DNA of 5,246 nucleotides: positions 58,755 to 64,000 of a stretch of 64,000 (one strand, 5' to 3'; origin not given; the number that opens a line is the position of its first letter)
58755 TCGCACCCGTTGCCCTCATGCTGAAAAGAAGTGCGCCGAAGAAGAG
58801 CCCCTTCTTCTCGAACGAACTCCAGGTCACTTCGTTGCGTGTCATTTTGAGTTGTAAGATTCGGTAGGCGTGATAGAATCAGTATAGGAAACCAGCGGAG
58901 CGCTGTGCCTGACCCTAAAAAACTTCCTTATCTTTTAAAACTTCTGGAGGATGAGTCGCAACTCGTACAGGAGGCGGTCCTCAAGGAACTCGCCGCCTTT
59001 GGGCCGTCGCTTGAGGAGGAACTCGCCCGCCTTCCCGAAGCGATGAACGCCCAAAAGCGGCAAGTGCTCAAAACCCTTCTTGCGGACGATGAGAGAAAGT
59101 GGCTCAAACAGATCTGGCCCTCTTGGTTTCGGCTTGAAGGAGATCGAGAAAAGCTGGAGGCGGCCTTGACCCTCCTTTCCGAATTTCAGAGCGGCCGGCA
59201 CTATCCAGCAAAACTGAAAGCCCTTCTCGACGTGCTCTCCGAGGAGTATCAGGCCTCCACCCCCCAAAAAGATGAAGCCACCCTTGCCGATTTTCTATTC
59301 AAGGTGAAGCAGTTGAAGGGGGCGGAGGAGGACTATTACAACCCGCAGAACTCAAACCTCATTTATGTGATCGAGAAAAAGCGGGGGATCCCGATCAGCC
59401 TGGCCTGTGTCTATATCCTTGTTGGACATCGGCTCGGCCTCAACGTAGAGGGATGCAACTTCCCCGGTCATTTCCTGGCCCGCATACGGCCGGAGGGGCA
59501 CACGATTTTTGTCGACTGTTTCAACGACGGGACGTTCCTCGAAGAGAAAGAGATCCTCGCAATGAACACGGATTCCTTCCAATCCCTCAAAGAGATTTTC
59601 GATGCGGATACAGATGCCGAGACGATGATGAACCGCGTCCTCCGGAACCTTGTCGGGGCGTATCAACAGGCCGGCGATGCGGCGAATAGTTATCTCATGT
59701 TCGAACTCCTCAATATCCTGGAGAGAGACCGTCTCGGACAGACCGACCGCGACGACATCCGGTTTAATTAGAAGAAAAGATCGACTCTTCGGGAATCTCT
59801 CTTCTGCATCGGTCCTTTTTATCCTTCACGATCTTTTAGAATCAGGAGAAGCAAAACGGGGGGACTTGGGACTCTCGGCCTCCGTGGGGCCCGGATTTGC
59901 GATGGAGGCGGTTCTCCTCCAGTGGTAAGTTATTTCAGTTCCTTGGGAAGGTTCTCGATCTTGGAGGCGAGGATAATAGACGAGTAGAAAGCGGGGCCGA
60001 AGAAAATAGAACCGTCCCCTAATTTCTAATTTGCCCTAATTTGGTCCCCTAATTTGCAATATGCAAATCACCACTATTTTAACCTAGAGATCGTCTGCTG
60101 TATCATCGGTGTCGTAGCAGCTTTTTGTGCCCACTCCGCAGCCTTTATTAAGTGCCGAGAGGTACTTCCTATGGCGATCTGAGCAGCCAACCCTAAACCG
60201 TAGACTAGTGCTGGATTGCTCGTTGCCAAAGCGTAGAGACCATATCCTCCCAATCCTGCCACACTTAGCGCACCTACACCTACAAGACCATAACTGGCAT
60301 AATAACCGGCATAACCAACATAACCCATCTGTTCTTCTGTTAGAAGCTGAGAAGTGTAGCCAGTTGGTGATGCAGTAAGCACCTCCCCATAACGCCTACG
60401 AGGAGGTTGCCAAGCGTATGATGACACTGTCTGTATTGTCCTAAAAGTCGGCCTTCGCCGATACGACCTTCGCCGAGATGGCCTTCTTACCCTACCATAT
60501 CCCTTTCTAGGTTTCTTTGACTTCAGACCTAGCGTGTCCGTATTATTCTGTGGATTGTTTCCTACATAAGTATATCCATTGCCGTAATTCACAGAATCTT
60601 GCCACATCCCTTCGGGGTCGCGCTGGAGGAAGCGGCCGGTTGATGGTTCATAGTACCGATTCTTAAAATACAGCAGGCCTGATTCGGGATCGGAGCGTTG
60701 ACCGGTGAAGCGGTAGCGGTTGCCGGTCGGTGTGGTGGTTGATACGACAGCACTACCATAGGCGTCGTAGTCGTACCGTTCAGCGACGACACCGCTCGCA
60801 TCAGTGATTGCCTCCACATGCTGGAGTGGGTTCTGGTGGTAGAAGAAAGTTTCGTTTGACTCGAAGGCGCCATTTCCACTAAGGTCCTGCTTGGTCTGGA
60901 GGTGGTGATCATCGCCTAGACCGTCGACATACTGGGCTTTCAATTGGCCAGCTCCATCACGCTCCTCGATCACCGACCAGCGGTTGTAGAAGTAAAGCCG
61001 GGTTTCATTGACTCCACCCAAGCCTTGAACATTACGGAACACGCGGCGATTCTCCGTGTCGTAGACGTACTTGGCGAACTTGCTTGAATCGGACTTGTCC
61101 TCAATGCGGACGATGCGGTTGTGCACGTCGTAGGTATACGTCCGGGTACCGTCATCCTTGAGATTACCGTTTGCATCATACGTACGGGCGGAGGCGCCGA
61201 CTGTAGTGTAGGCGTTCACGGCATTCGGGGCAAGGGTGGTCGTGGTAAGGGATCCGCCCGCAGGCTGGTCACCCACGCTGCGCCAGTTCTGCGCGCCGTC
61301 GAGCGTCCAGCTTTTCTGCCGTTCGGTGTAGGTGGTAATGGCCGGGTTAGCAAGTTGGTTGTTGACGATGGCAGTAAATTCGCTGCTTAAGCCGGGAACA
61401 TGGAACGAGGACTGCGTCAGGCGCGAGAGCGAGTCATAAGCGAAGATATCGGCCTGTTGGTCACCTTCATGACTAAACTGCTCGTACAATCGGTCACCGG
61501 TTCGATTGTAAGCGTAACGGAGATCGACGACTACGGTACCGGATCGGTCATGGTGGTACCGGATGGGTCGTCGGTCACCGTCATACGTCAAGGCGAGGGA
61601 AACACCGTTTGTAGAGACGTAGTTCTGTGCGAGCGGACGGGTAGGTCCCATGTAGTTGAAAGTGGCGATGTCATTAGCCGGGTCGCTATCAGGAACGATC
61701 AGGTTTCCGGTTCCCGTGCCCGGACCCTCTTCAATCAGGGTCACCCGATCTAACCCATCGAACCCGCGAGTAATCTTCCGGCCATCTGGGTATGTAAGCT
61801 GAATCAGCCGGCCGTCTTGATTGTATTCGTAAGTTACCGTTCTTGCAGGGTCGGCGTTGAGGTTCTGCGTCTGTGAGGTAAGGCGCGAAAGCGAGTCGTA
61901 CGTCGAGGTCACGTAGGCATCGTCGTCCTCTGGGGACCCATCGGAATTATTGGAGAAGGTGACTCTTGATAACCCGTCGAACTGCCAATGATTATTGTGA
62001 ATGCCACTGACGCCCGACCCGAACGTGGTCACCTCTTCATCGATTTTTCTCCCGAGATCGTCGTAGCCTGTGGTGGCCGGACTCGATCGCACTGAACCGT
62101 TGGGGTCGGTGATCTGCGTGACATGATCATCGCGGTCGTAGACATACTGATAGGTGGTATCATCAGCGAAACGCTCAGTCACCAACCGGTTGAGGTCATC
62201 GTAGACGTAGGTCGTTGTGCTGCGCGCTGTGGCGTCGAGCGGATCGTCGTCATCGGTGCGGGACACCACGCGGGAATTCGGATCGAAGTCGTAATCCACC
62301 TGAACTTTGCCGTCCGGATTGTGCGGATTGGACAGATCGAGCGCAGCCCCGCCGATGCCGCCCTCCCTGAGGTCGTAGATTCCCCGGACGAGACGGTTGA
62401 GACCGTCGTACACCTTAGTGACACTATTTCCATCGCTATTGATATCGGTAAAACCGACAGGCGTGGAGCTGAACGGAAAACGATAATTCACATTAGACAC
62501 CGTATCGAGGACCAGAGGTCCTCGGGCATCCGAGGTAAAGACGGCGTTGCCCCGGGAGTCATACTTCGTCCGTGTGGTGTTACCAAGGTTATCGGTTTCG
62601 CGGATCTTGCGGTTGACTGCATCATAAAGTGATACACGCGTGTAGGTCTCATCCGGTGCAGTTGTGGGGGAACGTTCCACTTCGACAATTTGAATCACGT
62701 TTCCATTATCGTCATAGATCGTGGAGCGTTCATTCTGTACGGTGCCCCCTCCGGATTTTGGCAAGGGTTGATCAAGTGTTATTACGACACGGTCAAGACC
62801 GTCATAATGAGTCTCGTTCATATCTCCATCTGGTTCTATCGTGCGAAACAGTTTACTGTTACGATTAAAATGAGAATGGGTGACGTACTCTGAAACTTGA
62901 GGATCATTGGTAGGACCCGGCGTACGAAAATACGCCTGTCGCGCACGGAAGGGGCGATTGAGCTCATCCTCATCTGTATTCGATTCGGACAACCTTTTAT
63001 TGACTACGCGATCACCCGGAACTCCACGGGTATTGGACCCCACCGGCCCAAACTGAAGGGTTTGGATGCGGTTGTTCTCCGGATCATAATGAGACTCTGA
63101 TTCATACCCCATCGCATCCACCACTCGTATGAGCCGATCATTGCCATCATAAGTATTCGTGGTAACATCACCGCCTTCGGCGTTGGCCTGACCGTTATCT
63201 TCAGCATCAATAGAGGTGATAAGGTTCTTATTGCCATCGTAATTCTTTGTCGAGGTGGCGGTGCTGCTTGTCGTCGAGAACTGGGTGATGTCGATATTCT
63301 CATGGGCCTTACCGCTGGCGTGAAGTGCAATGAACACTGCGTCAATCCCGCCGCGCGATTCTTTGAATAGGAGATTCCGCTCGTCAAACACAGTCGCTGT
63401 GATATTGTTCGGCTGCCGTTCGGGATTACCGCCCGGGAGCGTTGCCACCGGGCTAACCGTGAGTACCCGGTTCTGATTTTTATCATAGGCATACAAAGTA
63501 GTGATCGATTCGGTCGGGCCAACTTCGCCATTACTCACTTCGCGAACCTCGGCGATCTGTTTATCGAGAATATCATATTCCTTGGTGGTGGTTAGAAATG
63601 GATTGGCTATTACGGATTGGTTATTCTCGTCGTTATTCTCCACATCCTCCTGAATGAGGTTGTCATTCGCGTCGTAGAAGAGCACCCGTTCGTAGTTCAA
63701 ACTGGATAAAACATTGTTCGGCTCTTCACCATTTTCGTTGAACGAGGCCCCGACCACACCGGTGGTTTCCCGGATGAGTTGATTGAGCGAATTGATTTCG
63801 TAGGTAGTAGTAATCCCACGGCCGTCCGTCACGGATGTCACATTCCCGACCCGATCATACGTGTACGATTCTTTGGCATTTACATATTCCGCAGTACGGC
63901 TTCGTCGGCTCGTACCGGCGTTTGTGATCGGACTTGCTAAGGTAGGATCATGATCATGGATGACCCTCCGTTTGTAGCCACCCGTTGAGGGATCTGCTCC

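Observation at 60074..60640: RHS polymorphic toxin with an unrecognised Arg-rich + glycine-zipper C-terminal tip, lower-GC module, and no adjacent immunity gene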

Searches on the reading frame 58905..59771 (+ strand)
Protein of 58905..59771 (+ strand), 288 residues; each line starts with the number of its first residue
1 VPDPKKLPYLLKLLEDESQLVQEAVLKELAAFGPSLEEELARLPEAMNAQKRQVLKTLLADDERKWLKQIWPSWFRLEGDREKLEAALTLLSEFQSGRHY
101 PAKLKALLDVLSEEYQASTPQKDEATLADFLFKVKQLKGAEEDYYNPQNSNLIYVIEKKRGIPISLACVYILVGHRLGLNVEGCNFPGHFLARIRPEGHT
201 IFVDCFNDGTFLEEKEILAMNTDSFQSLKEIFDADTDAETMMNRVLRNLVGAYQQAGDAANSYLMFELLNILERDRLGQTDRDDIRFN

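Call 12: find_encoding_contigs(protein=window:58905-59771:+, flank=10000, max_places=6)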
Protein window:58905-59771:+ (288 aa): 1 contig read that carries it; 1 place shown.
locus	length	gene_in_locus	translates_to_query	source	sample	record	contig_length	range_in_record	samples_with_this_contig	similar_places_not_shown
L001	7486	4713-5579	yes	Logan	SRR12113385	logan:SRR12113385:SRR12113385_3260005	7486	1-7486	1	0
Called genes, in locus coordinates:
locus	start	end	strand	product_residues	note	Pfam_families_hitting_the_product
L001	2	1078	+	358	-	?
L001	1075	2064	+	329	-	PF19300:BPD_transp_1_N, PF00528:BPD_transp_1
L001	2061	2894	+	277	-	PF12911:OppC_N, PF00528:BPD_transp_1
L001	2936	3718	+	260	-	PF00005:ABC_tran, PF13304:AAA_21 (weak), PF08352:oligo_HPY (weak)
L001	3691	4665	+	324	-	PF00005:ABC_tran, PF13304:AAA_21 (weak), PF08352:oligo_HPY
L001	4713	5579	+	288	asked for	PF13369:Transglut_core2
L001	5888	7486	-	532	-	?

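Call 29: search_protein_families(library=pfam, proteins=[window:58905-59771:+], max_evalue=10)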
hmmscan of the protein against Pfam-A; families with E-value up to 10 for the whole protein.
window:58905-59771:+ (288 aa): 6 families
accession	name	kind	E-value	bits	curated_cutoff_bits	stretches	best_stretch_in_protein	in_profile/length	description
PF13369.12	Transglut_core2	-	5.9e-36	123.7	23.5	1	100-247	3-155/155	Transglutaminase-like superfamily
PF13646.12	HEAT_2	-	9.6e-05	23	27.7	1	2-57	28-81/88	HEAT repeats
PF02985.28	HEAT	-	0.007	17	23.5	1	7-35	2-30/31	HEAT repeat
PF07064.19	RIC1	-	0.11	12.4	27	1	81-131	10-59/176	RIC1 C-terminal alpha solenoid region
PF13513.12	HEAT_EZ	-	0.22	12.6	27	1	7-25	30-48/55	HEAT-like repeat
PF02828.21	L27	-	2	8.6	22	1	85-114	2-31/53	L27 domain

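Call 50: find_related_loci(query=window:58905-59771:+, collection=genome_contigs, flank=8000)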
Query window:58905-59771:+ (288 aa) in genome_contigs; peptide patterns used: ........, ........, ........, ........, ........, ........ (x = any residue, [..] = any of these).
71 stretches matched a pattern; 1 encode a relative of the query (tblastn E <= 1e-3); 1 distinct loci.
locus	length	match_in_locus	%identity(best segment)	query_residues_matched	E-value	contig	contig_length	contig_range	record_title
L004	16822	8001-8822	34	1-268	9e-51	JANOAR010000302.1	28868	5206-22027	MAG: Verrucomicrobiota bacterium isolate VAR_18_metabat_292_sub VAR_18_k141_3369180, whole genome shotgun sequence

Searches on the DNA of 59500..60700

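Call 74: search_rna_families(source=window, start=59500, end=60700, threshold=evalue, max_evalue=1)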
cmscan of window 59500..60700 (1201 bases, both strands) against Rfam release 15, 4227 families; matches with E-value up to 1: 0.
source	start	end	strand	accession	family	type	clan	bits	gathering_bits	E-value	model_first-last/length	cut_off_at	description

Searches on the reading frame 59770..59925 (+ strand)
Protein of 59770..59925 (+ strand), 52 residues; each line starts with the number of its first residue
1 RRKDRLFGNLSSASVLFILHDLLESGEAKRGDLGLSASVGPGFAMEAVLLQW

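Call 29: search_protein_families(library=pfam, proteins=[window:59770-59925:+], max_evalue=10)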
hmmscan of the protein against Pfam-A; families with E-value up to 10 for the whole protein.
seq(52 aa): 2 families
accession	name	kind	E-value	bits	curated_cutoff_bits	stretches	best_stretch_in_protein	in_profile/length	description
PF08541.16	ACP_syn_III_C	-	7.7e-11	42.5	26.6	1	7-52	45-90/90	3-Oxoacyl-[acyl-carrier-protein (ACP)] synthase III C terminal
PF02797.21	Chal_sti_synt_C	-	1.2e-06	29.1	27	1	6-51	96-148/151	Chalcone and stilbene synthases, C-terminal domain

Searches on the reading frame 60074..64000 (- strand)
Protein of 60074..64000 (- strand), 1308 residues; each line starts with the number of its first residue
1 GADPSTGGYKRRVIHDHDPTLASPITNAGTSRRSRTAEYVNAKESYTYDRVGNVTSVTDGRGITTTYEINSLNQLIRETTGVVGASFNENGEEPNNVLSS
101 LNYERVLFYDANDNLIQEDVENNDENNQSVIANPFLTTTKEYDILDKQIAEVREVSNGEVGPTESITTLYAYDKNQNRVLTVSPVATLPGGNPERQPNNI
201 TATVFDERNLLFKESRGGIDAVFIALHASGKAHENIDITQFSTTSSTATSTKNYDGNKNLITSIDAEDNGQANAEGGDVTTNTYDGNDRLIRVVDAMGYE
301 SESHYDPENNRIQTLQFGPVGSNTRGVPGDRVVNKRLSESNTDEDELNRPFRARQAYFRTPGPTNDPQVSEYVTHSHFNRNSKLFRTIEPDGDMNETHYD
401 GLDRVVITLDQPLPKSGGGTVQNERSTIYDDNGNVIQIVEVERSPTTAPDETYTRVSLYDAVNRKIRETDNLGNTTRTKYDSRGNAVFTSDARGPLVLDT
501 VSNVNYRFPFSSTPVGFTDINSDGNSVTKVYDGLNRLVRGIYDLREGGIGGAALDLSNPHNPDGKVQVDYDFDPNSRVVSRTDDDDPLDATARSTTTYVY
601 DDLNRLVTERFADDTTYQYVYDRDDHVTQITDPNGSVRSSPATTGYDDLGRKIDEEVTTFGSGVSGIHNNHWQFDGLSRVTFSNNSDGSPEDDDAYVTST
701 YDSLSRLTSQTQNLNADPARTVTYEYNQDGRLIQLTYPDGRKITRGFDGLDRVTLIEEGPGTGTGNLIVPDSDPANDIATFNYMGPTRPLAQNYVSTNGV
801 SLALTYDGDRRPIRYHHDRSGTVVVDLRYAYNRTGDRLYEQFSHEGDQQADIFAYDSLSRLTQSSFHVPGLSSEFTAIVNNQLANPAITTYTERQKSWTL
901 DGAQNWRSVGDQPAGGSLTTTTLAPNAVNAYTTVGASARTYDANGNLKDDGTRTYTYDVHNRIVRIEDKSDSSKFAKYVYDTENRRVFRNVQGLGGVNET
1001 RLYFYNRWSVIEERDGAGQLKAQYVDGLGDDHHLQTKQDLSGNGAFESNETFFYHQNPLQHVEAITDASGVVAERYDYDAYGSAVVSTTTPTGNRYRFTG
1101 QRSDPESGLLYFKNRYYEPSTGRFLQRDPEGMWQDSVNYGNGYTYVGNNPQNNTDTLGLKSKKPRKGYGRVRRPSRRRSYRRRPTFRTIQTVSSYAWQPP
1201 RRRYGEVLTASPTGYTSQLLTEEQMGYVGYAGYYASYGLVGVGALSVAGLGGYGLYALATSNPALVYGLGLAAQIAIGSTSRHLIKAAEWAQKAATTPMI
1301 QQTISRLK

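Call 4: search_protein_families(library=pfam, proteins=[window:60074-64000:-], max_evalue=1)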
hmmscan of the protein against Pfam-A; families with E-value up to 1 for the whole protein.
window:60074-64000:- (1308 aa): 1 family
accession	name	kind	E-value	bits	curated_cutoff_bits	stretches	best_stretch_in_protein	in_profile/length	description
PF05593.20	RHS_repeat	-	1.6e-26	92.5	22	9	600-637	1-38/38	RHS Repeat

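Call 5: search_protein_families(library=ncbifam, proteins=[window:60074-64000:-], max_evalue=1)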
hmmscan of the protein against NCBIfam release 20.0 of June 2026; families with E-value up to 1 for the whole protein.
window:60074-64000:- (1308 aa): 4 families
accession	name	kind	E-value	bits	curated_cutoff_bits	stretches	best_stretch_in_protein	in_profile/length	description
NF041261.1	RHS_core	equivalog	1.6e-19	69.3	2000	3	1052-1159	1158-1261/1261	RHS element core protein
TIGR03696.1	Rhs_assc_core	domain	5.8e-19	68.4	32.5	1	1078-1159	1-76/76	RHS repeat-associated core domain-containing protein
TIGR01643.1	YD_repeat_2x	repeat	1.5e-17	63.3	15.8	5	600-638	1-39/42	YD repeat-containing protein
TIGR00844.1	c_cpa1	equivalog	0.11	10.6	1236.05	1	231-322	554-646/810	sodium/hydrogen antiporter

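Call 37: search_solved_structures(query=window:60074-64000:-, max_evalue=0.001, show_alignments=0)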
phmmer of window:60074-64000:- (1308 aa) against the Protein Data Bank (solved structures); distinct sequences matched with E-value up to 0.001: 10.
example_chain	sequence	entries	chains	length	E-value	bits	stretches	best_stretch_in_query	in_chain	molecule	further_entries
8qjc_A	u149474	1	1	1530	5e-10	41.2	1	1093-1162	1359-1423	T6SS-associated Rhs core and toxin domain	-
8qja_A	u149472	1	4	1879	9.2e-10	40.3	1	940-1155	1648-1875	Putative type VI secretion system YD repeat-containing Rhs element Vgr protein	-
8qjd_A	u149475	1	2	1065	2.4e-09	38.9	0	1094-1158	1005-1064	Salmonella bongori Rhs core domain (residues 360-1420)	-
8qjb_A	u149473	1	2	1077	3.2e-09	38.6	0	1094-1158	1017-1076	T6SS-associated Rhs core domain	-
8h8a_A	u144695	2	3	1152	3.2e-09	38.5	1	940-1132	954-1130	Putative Rhs-family protein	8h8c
8cp6_B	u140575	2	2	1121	5.8e-09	37.7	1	1058-1153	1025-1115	Toxin protein Tse5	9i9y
8h8b_A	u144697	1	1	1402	8.2e-09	37.2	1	939-1132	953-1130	Putative Rhs-family protein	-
9on3_A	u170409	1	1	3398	1.8e-07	32.8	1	951-1155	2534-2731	SGS4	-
8fjp_A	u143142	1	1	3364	3.9e-06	28.3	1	961-1156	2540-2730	salivary gland surface protein 1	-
7pq5_L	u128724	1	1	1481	0.00022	22.5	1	1096-1160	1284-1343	Tre23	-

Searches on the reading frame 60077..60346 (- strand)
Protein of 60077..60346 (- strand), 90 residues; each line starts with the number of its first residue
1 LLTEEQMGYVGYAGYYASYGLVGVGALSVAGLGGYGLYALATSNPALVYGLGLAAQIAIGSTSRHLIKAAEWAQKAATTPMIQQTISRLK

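Call 29: search_protein_families(library=pfam, proteins=[window:60077-60328:-], max_evalue=10)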
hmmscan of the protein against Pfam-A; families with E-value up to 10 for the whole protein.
seq(84 aa): 0 families

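Call 73: predict_structure(protein=window:60077-60346:-)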
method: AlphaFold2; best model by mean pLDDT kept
length: 90 residues; sequences in the alignment: 1
mean_pLDDT: 67.2   pTM: 0.30
mean pLDDT of the five models: 67.2, 66.6, 64.1, 61.6, 56.3
residues with pLDDT >= 90: 0; 70-90: 27; 50-70: 63; < 50: 0
segments of 3 or more residues with pLDDT < 50: none
pLDDT, mean of each block of 10 residues (from residue 1): 69 68 68 64 64 65 62 73 71
secondary structure, 60 per line:
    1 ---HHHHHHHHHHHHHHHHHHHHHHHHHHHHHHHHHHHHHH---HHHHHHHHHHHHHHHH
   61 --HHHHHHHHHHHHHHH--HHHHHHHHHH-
elements in order: H4-41 H45-60 H63-77 H80-89
